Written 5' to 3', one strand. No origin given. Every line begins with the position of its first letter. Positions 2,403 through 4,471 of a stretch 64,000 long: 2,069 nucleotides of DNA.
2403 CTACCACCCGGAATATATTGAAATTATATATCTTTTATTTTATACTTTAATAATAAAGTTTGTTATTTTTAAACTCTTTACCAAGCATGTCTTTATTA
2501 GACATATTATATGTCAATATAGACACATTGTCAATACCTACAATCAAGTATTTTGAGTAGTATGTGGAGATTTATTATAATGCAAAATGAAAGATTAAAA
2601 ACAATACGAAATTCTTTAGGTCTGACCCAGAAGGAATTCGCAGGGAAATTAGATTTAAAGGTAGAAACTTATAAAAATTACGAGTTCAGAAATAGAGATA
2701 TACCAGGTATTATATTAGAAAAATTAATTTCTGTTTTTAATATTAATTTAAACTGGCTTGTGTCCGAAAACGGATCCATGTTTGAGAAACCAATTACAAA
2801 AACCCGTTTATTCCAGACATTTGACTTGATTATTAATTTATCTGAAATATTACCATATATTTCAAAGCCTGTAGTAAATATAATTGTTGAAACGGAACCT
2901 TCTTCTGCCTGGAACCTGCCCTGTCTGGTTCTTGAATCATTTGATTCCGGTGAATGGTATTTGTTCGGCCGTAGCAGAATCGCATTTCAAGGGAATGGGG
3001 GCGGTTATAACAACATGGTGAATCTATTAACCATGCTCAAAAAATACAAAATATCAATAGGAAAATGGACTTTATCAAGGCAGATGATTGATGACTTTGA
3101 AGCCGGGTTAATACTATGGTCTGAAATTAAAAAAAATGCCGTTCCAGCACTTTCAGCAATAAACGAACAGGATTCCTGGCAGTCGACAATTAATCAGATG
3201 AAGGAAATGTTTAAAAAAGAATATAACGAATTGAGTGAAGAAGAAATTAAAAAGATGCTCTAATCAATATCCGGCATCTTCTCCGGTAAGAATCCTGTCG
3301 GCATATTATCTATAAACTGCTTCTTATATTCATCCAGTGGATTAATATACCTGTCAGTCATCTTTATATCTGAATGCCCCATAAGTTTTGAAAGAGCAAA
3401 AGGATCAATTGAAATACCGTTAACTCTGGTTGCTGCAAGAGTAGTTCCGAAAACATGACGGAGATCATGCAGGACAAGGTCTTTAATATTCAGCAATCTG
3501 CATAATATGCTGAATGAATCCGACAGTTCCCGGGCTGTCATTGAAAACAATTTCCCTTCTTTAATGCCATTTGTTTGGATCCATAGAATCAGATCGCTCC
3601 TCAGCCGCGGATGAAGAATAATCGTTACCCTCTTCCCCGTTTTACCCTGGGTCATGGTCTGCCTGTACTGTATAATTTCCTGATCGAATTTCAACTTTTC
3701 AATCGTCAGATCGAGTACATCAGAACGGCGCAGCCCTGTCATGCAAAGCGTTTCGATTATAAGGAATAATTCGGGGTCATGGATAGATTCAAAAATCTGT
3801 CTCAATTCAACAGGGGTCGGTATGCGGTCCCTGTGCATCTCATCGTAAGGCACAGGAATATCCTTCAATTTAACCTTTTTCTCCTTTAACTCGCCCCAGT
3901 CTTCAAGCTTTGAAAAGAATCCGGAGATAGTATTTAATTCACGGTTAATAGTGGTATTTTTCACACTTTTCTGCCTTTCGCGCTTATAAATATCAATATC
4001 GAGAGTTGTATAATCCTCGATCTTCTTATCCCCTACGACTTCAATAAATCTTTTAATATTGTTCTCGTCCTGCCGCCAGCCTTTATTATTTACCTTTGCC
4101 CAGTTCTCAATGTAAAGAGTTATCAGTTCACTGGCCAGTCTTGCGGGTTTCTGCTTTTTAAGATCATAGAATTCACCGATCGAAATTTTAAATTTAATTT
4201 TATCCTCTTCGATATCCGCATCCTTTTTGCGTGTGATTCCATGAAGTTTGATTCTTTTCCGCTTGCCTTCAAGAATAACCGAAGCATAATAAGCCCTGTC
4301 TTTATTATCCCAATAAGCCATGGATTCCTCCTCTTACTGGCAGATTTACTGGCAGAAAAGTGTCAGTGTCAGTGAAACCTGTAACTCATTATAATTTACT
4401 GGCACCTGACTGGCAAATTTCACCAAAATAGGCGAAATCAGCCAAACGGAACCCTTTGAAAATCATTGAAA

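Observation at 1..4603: tRNA-Ser-integrated element that also carries a plasmid-type partition system and a lambda-O-like replicon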

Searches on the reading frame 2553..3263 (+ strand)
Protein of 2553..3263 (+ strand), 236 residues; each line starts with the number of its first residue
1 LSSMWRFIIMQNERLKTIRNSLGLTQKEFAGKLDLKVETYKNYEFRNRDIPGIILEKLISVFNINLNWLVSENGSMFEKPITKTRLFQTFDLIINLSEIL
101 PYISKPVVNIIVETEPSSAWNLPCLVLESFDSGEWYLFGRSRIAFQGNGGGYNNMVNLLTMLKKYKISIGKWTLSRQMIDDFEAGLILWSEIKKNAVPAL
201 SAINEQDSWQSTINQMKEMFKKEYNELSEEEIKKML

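Call 4: search_protein_families(library=pfam, proteins=[window:2553-3263:+], max_evalue=0.1)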
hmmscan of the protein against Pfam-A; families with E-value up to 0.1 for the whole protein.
window:2553-3263:+ (236 aa): 4 families
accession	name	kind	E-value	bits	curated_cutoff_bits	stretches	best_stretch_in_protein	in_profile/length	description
PF01381.28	HTH_3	-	2.6e-09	37.4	23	1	15-69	1-55/55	Helix-turn-helix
PF12844.13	HTH_19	-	1.3e-05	25.4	30.2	1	12-74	1-63/64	Helix-turn-helix domain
PF08965.17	Aca2_YdiL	-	0.049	14.3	23.8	0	10-62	1-55/118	Aca2/YdiL-like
PF13560.12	HTH_31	-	0.051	14.3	27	1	14-44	5-35/64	Helix-turn-helix domain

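Call 5: search_protein_families(library=phrogs, proteins=[window:2553-3263:+], max_evalue=0.01)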
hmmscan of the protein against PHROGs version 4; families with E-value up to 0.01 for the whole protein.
window:2553-3263:+ (236 aa): 15 families
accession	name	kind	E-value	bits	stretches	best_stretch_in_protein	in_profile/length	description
phrog_8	-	transcription regulation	3.8e-12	47.3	1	10-104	161-247/346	transcriptional regulator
phrog_2967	-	transcription regulation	6e-09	36.8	1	12-83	12-83/225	transcriptional regulator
phrog_4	-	transcription regulation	7.4e-09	36.1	1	11-122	137-227/400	transcriptional repressor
phrog_147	-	transcription regulation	7.3e-08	33.7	1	10-72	4-69/100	transcriptional regulator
phrog_2328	-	transcription regulation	7.8e-08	33.2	1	12-75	17-80/128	transcriptional repressor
phrog_2104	-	unknown function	1.7e-07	32.4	1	6-63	35-91/103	-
phrog_4836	-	transcription regulation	3.6e-06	27.7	1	13-90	78-160/194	CII-like regulator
phrog_3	-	transcription regulation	1.7e-05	25.8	1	5-80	83-157/430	transcriptional repressor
phrog_14076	-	transcription regulation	5.1e-05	24.7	1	9-41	12-44/86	transcriptional regulator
phrog_8898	-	unknown function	8.5e-05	23.2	1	13-56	4-47/70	-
phrog_7950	-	transcription regulation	0.00013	23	1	11-44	8-41/68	transcriptional repressor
phrog_955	-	DNA, RNA and nucleotide metabolism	0.00065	20.5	1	11-58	25-72/142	HTH DNA binding protein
phrog_7241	-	transcription regulation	0.0015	19.6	1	9-70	60-121/122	transcriptional regulator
phrog_31885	-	unknown function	0.0075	17.7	0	25-68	12-56/74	-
phrog_2439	-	transcription regulation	0.0093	15.9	0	11-81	8-77/367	transcriptional regulator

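Call 92: find_related_loci(query=window:2580-3263:+, collection=viral_contigs, flank=10000)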
Query window:2580-3263:+ (227 aa) in viral_contigs; peptide patterns used: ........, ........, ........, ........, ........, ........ (x = any residue, [..] = any of these).
5 stretches matched a pattern, but none encodes a relative of the query by tblastn (E <= 1e-3).

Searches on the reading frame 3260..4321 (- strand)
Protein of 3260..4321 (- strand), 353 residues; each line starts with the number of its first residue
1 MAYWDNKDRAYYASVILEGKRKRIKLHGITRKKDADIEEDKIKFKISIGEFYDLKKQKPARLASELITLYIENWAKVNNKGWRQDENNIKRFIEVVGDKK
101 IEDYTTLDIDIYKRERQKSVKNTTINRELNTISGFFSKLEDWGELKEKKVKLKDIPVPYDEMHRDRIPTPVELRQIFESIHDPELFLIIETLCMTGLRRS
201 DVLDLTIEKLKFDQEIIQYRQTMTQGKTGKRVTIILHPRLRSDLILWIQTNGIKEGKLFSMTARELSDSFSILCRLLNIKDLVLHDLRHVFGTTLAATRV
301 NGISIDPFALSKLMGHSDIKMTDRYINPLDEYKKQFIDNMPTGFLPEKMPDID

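Call 4: search_protein_families(library=pfam, proteins=[window:3260-4321:-], max_evalue=0.1)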
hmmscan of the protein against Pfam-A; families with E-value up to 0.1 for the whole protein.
window:3260-4321:- (353 aa): 4 families
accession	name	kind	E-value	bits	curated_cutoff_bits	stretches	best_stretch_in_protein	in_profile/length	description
PF00589.27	Phage_integrase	-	2.2e-15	57.3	27.1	1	184-329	23-169/172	Phage integrase family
PF24624.1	Int_N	-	2.6e-07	31.7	27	1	62-147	4-89/100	Phage integrase, N-terminal domain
PF13495.12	Phage_int_SAM_4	-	5.9e-05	23.8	27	1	87-141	24-80/85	Phage integrase, N-terminal SAM-like domain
PF02899.23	Phage_int_SAM_1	-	0.013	16.2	22.3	1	87-139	27-79/83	Phage integrase, N-terminal SAM-like domain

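Call 5: search_protein_families(library=phrogs, proteins=[window:3260-4321:-], max_evalue=0.01)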
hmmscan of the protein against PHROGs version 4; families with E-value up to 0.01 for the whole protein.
window:3260-4321:- (353 aa): 5 families
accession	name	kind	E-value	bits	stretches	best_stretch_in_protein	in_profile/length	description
phrog_1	-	integration and excision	2.4e-49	170.1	1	4-337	117-444/611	integrase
phrog_216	-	integration and excision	1.4e-24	87.7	1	161-342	49-238/301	integrase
phrog_7244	-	integration and excision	9.6e-05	22.7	1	76-237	90-244/263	integrase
phrog_23271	-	unknown function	0.0001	23.2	1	285-331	12-53/67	-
phrog_7685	-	integration and excision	0.0012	19.5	1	275-324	174-218/240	integrase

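Call 8: find_encoding_contigs(protein=window:3260-4321:-, flank=10000, max_places=10)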
Protein window:3260-4321:- (353 aa): 6 contigs read that carry it; 5 places shown.
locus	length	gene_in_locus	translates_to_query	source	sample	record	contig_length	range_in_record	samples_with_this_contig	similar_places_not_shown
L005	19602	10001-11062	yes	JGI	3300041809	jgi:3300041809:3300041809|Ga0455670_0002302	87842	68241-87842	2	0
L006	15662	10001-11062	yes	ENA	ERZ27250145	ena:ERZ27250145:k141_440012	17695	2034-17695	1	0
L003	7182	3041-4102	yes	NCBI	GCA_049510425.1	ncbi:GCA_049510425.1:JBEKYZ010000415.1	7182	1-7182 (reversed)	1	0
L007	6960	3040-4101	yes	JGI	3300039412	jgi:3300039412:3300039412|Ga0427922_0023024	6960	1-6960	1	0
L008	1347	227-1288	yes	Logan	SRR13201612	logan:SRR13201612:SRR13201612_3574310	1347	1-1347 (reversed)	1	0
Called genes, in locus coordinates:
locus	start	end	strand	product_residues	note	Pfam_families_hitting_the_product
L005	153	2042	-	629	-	PF00015:MCPsignal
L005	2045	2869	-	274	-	-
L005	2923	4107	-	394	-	PF07719:TPR_2 (faint)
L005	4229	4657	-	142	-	PF01842:ACT (weak), PF13291:ACT_4 (faint), PF19571:ACT_8, PF01842:ACT (weak), PF22629:ACT_AHAS_ss (weak)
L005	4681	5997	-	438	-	PF00501:AMP-binding, PF14535:AMP-binding_C_2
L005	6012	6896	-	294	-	PF02219:MTHFR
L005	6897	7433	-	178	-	-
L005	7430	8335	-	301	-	-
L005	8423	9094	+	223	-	PF12729:4HB_MCP_1 (weak)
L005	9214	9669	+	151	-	-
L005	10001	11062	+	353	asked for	PF24624:Int_N (weak), PF00589:Phage_integrase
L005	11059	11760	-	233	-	PF01381:HTH_3, PF12844:HTH_19 (weak)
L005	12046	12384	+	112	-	-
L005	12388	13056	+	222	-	PF13730:HTH_36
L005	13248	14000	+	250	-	PF01656:CbiA, PF02374:ArsA_ATPase, PF06564:CBP_BcsQ (weak), PF13614:AAA_31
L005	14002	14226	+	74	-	-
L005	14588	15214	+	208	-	-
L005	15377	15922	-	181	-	-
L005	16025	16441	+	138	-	-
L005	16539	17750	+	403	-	PF00145:DNA_methylase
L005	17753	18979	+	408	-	PF09019:EcoRII-C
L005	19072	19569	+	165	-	PF00730:HhH-GPD, PF00633:HHH (weak)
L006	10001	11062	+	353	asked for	PF24624:Int_N (weak), PF00589:Phage_integrase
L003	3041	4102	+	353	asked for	PF24624:Int_N (weak), PF00589:Phage_integrase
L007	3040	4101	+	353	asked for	PF24624:Int_N (weak), PF00589:Phage_integrase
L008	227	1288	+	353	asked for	PF24624:Int_N (weak), PF00589:Phage_integrase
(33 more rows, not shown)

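Call 35: find_homologous_proteins(query=L005:18976-19569:+)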
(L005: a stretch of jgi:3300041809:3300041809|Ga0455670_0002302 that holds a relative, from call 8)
Query L005:18976-19569:+ (197 aa): 513 proteins with E <= 0.001 among 679 candidates; the best 120 are listed.
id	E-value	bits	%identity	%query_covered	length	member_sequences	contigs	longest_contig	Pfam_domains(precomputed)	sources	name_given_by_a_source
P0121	1.1e-103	363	100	84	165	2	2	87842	PF00730.32,PF00633.30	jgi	jgi:A/G-specific adenine glycosylase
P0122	4.6e-74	267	66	88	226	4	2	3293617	PF00730.32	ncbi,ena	-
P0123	1.2e-73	265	67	85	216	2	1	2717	PF00730.32,PF00633.30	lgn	-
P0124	3.9e-73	264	64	89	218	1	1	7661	PF00730.32,PF00633.30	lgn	-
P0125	6.2e-73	263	68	82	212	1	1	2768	PF00730.32,PF00633.30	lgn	-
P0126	2.6e-72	261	70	84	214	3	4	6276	PF00730.32,PF00633.30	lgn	-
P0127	2.7e-72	261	65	88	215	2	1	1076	PF00730.32,PF00633.30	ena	-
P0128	3.5e-72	260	66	88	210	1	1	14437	PF00730.32,PF00633.30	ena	-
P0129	1.7e-71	258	69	82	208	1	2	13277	PF00730.32,PF00633.30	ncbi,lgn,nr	ncbi:MAG: A/G-specific adenine glycosylase [Acidobacteriota bacterium]|nr:A/G-specific adenine glyco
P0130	2.7e-71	257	69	82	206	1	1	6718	PF00730.32,PF00633.30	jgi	jgi:A/G-specific adenine glycosylase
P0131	8.8e-71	256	63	90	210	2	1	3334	PF00730.32,PF00633.30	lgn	-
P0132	9.1e-71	256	70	82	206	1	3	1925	PF00730.32,PF00633.30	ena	-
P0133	1.2e-70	255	65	88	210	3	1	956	PF00730.32,PF00633.30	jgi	jgi:A/G-specific adenine glycosylase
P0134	1.5e-70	255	63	86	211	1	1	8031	PF00730.32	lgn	-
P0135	2.8e-70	254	65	85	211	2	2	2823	PF00730.32,PF00633.30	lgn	-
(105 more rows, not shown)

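Call 53: find_related_loci(query=window:3260-4321:-, collection=metagenome_contigs, flank=10000)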
Query window:3260-4321:- (353 aa) in metagenome_contigs; peptide patterns used: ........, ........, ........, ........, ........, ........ (x = any residue, [..] = any of these).
168 stretches matched a pattern, but none encodes a relative of the query by tblastn (E <= 1e-3).

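Call 58: search_protein_families(library=pfam, proteins=[L100:3928-4599:+, L100:7612-8121:+, L100:182-1147:-, L005:14588-15214:+, L005:15377-15922:-, L005:16025-16441:+, L005:16539-17750:+, L005:17753-18979:+, L005:18976-19569:+], max_evalue=0.01)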
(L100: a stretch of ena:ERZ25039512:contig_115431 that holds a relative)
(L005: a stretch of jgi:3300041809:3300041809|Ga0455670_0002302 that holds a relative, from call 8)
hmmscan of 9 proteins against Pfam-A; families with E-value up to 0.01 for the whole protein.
L100:3928-4599:+ (223 aa): 1 family
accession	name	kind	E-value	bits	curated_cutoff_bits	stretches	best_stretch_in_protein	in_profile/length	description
PF15333.11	TAF1D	-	0.0077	16.4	27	0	146-194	18-67/215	TATA box-binding protein-associated factor 1D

L100:7612-8121:+ (169 aa): 0 families

L100:182-1147:- (321 aa): 4 families
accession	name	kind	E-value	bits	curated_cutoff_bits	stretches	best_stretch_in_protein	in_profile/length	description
PF00589.27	Phage_integrase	-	3.6e-34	118.5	27.1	1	175-321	3-156/172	Phage integrase family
PF13495.12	Phage_int_SAM_4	-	1.3e-15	58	27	1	84-157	8-82/85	Phage integrase, N-terminal SAM-like domain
PF02899.23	Phage_int_SAM_1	-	0.00013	22.6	22.3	1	88-150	12-76/83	Phage integrase, N-terminal SAM-like domain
PF03085.20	RAP-1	-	0.0088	16.1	25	0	99-189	125-214/244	Rhoptry-associated protein 1 (RAP-1)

L005:14588-15214:+ (208 aa): 0 families

L005:15377-15922:- (181 aa): 0 families

L005:16025-16441:+ (138 aa): 0 families

L005:16539-17750:+ (403 aa): 2 families
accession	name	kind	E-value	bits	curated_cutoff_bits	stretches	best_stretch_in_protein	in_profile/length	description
PF00145.23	DNA_methylase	-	1.5e-91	307.6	22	1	60-370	1-324/324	C-5 cytosine-specific DNA methylase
PF12441.14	CopG_antitoxin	-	0.001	20.2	28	1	2-36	42-76/79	CopG antitoxin of type II toxin-antitoxin system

L005:17753-18979:+ (408 aa): 1 family
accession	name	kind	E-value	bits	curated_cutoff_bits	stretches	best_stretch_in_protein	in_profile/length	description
PF09019.17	EcoRII-C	-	6e-67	225.3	25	1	234-397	1-165/165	EcoRII C terminal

L005:18976-19569:+ (197 aa): 2 families
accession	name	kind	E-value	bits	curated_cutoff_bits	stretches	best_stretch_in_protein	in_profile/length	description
PF00633.29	HHH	-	4.5e-08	33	24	1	98-125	1-28/30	Helix-hairpin-helix motif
PF00730.31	HhH-GPD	-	6.2e-08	33.4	26.2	1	34-153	1-92/108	HhH-GPD superfamily base excision DNA repair protein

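Call 91: find_related_loci(query=window:3260-4321:-, collection=viral_contigs, flank=10000)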
Query window:3260-4321:- (353 aa) in viral_contigs; peptide patterns used: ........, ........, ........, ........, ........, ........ (x = any residue, [..] = any of these).
4 stretches matched a pattern; 1 encode a relative of the query (tblastn E <= 1e-3); 1 distinct loci.
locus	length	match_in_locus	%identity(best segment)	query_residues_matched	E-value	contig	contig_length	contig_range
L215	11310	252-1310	83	1-353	0e+0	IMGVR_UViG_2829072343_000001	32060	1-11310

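Call 95: search_protein_families(library=phrogs, proteins=[L215:1344-1592:+, L215:1585-2214:-, L215:2233-2514:-, L215:2806-3252:-, L215:3266-4864:-, L215:4861-7293:-, L215:7290-10502:-, L215:10716-11213:-], max_evalue=0.001)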
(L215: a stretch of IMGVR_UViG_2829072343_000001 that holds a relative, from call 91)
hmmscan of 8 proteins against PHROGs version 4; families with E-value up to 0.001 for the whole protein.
L215:1344-1592:+ (82 aa): 2 families
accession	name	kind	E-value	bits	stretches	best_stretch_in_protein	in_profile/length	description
phrog_1373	-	transcription regulation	1.1e-06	29.7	1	12-70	68-130/166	transcriptional regulator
phrog_2339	-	DNA, RNA and nucleotide metabolism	0.00098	20.1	0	11-66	29-89/98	HTH DNA binding protein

L215:1585-2214:- (209 aa): 3 families
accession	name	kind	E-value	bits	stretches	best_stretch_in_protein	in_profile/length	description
phrog_29753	-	unknown function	1.5e-11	45.1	1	121-178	94-153/374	-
phrog_10051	-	lysis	5.9e-09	36.6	1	110-185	345-432/455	endolysin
phrog_13832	-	unknown function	0.00025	21.5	1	126-178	123-178/212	-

L215:2233-2514:- (93 aa): 0 families

L215:2806-3252:- (148 aa): 0 families

L215:3266-4864:- (532 aa): 0 families

L215:4861-7293:- (810 aa): 0 families

L215:7290-10502:- (1070 aa): 2 families
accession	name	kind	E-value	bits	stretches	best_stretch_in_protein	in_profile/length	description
phrog_1272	-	tail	4.7e-09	35.5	1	52-245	137-352/1606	tail length tape measure protein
phrog_1533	-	tail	3.5e-07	29.1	1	26-246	136-343/1688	tail length tape measure protein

L215:10716-11213:- (165 aa): 0 families

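Call 96: find_related_loci(query=L215:10716-11213:-, collection=viral_contigs, flank=10000)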
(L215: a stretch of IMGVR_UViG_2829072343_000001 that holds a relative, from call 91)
Query L215:10716-11213:- (165 aa) in viral_contigs; peptide patterns used: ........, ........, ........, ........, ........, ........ (x = any residue, [..] = any of these).
8 stretches matched a pattern; 1 encode a relative of the query (tblastn E <= 1e-3); 1 distinct loci.
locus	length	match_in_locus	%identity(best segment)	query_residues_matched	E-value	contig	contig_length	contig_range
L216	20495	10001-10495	99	1-165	1e-105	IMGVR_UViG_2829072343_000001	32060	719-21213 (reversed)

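Call 98: find_related_loci(query=L216:18-338:+, collection=viral_contigs, flank=10000)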
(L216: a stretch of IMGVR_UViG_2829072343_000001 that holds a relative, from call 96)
Query L216:18-338:+ (106 aa) in viral_contigs; peptide patterns used: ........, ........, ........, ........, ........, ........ (x = any residue, [..] = any of these).
10 stretches matched a pattern; 1 encode a relative of the query (tblastn E <= 1e-3); 1 distinct loci.
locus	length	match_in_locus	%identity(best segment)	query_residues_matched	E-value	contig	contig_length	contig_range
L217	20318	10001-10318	99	1-106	4e-71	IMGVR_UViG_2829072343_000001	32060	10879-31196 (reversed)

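Call 102: search_protein_families(library=phrogs, proteins=[L005:14588-15214:+, L005:15377-15922:-, L005:16025-16441:+, L005:16539-17750:+, L005:17753-18979:+, L005:18976-19569:+, L100:3928-4599:+, L100:7612-8121:+, L217:3538-4257:+, L217:4435-7614:+], max_evalue=0.001)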
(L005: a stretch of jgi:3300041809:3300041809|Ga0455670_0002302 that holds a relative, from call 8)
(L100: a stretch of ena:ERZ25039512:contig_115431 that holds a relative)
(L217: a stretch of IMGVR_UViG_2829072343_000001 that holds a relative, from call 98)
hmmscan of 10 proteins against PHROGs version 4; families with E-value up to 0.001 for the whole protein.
L005:14588-15214:+ (208 aa): 0 families

L005:15377-15922:- (181 aa): 0 families

L005:16025-16441:+ (138 aa): 0 families

L005:16539-17750:+ (403 aa): 13 families
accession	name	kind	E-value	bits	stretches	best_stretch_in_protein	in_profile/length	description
phrog_116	-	other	2.6e-90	304.8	1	52-377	200-498/779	DNA methyltransferase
phrog_363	-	other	6.1e-41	141.6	1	59-364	53-308/327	DNA methyltransferase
phrog_16427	-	other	4.1e-15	57.1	1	320-370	116-170/235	DNA methyltransferase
phrog_16528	-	other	4.3e-15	56.9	1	309-373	158-222/236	DNA methyltransferase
phrog_5999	-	other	2.8e-14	54.1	1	61-141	4-90/109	DNA methyltransferase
phrog_17284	-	unknown function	1.5e-12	48.3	1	317-375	155-217/245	-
phrog_36001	-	unknown function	2.2e-12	47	1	128-370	459-696/715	-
phrog_26324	-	other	2.2e-10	41.9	1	315-369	141-204/210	DNA methyltransferase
phrog_13621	-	unknown function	4.5e-07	30.8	1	309-369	44-109/121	-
phrog_8411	-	unknown function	1.5e-05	25.8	1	320-355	167-206/206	-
phrog_864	-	DNA, RNA and nucleotide metabolism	4.2e-05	23.2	0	310-374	986-1059/1064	DNA primase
phrog_757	-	other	0.00012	22.3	1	61-177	16-127/247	DNA methyltransferase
phrog_3180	-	transcription regulation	0.00014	22.7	0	1-27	4-30/50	Arc-like repressor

L005:17753-18979:+ (408 aa): 1 family
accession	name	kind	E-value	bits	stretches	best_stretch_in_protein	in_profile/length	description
phrog_36646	-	DNA, RNA and nucleotide metabolism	9.3e-72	243.2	1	12-394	51-477/501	restriction endonuclease II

L005:18976-19569:+ (197 aa): 0 families

L100:3928-4599:+ (223 aa): 4 families
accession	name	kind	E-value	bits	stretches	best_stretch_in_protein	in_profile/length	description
phrog_11233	-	DNA, RNA and nucleotide metabolism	3.1e-34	119.7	1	4-120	3-120/297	replication initiation protein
phrog_6493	-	DNA, RNA and nucleotide metabolism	5.2e-15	56.5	1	9-174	16-180/261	DnaD-like helicase loader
phrog_428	-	DNA, RNA and nucleotide metabolism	2.4e-09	37.9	1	27-186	116-241/455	replication initiation protein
phrog_678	-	DNA, RNA and nucleotide metabolism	9.2e-05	23.1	1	29-180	66-186/346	replication initiation O-like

L100:7612-8121:+ (169 aa): 0 families

L217:3538-4257:+ (239 aa): 0 families

L217:4435-7614:+ (1059 aa): 13 families
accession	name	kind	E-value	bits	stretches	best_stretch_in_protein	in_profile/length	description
phrog_6444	-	DNA, RNA and nucleotide metabolism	2.6e-94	318.1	1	2-418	4-413/577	DNA primase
phrog_47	-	DNA, RNA and nucleotide metabolism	5.5e-60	204.9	1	4-362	24-332/947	DNA primase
phrog_22657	-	unknown function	2e-18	66.5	1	23-327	21-321/1185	-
phrog_239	-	DNA, RNA and nucleotide metabolism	2e-16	61.1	1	204-368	142-312/801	DNA primase/helicase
phrog_1139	-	DNA, RNA and nucleotide metabolism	1.6e-14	53.9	1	456-870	336-751/895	DNA primase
phrog_11992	-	unknown function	2.3e-14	55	1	8-114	4-103/177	-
phrog_360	-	DNA, RNA and nucleotide metabolism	1.5e-12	48.8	1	32-99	25-91/133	DNA primase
phrog_5311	-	DNA, RNA and nucleotide metabolism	2.8e-09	36.8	1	9-89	68-153/692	helicase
phrog_18097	-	DNA, RNA and nucleotide metabolism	5.6e-08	33.6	1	35-94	31-89/199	DNA primase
phrog_849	-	DNA, RNA and nucleotide metabolism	5.3e-07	29.9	1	59-370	59-346/435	DNA primase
phrog_18098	-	unknown function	4.9e-06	26.8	1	2-91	216-304/322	-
phrog_510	-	DNA, RNA and nucleotide metabolism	8e-06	25.8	1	34-98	41-104/667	DNA primase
phrog_2304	-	DNA, RNA and nucleotide metabolism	6e-05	24.2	1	36-76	32-71/133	DNA primase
